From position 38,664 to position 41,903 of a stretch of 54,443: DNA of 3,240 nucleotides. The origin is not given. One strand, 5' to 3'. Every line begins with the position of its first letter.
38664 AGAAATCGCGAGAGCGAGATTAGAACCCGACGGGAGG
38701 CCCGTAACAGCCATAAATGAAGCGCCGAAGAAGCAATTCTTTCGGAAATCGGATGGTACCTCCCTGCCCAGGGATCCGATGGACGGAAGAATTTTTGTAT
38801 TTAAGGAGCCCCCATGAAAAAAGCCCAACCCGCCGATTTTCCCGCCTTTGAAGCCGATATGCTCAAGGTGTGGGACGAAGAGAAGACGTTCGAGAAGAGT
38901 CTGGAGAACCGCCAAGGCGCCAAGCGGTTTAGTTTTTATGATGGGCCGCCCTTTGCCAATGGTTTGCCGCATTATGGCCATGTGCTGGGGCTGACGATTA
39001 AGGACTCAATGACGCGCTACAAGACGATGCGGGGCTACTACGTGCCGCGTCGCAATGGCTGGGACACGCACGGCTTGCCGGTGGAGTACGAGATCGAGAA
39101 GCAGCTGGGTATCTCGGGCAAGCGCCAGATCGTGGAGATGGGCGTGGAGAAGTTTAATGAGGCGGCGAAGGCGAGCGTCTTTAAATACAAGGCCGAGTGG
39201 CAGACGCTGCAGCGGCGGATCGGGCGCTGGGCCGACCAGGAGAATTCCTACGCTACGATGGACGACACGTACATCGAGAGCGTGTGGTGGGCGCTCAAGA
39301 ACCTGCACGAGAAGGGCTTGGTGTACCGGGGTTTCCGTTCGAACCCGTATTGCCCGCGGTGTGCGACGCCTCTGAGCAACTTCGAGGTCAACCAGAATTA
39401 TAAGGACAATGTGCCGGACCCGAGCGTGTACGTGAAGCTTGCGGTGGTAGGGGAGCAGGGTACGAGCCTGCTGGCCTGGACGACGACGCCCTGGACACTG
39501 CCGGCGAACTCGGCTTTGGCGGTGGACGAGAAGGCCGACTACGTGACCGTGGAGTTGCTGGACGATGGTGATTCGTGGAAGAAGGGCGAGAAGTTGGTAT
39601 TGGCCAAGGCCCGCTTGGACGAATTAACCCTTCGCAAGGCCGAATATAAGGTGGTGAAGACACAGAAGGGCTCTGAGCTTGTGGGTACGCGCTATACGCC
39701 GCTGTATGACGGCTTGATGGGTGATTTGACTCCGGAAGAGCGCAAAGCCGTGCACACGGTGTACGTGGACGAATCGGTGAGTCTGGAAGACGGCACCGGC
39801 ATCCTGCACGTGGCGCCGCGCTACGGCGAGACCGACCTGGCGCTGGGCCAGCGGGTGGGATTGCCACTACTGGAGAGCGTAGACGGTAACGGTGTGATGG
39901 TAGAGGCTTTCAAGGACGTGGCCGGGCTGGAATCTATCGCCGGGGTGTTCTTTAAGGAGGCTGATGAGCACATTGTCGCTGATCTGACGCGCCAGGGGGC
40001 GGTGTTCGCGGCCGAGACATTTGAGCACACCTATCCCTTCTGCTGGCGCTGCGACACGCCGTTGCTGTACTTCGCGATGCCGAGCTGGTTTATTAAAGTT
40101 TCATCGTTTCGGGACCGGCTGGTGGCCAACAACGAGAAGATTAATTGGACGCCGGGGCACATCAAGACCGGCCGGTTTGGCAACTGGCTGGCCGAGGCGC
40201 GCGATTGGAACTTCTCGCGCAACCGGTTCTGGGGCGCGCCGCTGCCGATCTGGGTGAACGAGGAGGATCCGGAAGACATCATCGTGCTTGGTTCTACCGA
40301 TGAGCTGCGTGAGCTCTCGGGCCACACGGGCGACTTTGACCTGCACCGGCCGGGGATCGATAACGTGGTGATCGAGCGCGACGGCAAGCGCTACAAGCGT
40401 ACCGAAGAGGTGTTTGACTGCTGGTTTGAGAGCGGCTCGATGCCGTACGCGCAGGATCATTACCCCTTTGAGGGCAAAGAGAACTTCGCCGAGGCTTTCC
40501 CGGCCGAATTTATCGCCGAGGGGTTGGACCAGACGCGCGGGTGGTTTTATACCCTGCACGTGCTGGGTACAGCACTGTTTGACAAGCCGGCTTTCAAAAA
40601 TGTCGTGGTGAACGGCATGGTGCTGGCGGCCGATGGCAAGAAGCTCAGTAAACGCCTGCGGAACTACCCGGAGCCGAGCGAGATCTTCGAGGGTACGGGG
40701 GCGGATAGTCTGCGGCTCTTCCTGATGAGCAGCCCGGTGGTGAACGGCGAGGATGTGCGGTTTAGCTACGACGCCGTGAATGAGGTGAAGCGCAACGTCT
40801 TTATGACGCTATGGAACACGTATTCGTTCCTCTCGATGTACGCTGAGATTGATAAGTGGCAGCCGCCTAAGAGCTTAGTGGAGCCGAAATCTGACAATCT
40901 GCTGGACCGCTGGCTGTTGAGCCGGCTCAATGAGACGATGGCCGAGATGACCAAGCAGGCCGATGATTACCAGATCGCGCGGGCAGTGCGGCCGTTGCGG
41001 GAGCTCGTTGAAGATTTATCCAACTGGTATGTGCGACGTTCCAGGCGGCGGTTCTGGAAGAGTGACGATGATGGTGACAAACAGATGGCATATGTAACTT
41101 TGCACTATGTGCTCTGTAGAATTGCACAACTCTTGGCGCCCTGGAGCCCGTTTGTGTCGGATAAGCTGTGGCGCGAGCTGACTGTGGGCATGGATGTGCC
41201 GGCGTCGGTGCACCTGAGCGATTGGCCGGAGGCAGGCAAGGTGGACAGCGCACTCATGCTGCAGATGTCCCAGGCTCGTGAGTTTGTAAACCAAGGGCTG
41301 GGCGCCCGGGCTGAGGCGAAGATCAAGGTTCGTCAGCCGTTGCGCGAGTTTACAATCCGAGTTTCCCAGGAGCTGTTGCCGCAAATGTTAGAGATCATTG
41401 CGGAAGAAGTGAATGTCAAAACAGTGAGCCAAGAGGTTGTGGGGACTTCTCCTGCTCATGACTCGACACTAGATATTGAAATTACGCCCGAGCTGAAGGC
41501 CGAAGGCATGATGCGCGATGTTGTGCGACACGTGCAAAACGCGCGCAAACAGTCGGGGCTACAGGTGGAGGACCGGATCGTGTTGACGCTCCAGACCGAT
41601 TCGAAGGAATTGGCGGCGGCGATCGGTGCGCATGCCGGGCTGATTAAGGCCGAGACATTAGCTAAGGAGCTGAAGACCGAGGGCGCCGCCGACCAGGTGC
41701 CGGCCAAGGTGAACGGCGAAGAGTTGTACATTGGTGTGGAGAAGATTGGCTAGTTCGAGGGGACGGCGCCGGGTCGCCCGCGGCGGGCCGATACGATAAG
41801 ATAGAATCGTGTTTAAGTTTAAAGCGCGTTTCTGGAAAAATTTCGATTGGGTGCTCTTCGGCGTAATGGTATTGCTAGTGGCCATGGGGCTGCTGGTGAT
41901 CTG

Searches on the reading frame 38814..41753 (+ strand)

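Call 80: search_protein_families(library=pfam, proteins=[window:38814-41753:+], max_evalue=0.001)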
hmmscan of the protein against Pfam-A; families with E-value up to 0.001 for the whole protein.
window:38814-41753:+ (979 aa): 4 families
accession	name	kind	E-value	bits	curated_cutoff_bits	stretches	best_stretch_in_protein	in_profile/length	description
PF00133.28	tRNA-synt_1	-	2.1e-136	455.4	22.7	1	16-646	2-411/414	tRNA synthetases class I (I, L, M and V)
PF08264.19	Anticodon_1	-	1.4e-28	100.1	25.1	1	698-844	1-145/148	Anticodon-binding domain of tRNA ligase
PF19302.4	DUF5915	-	9.6e-24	84.4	27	1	884-977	102-194/195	Domain of unknown function (DUF5915)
PF09334.17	tRNA-synt_1g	-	7.2e-15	55.1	20.1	1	46-192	8-135/391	tRNA synthetases class I (M)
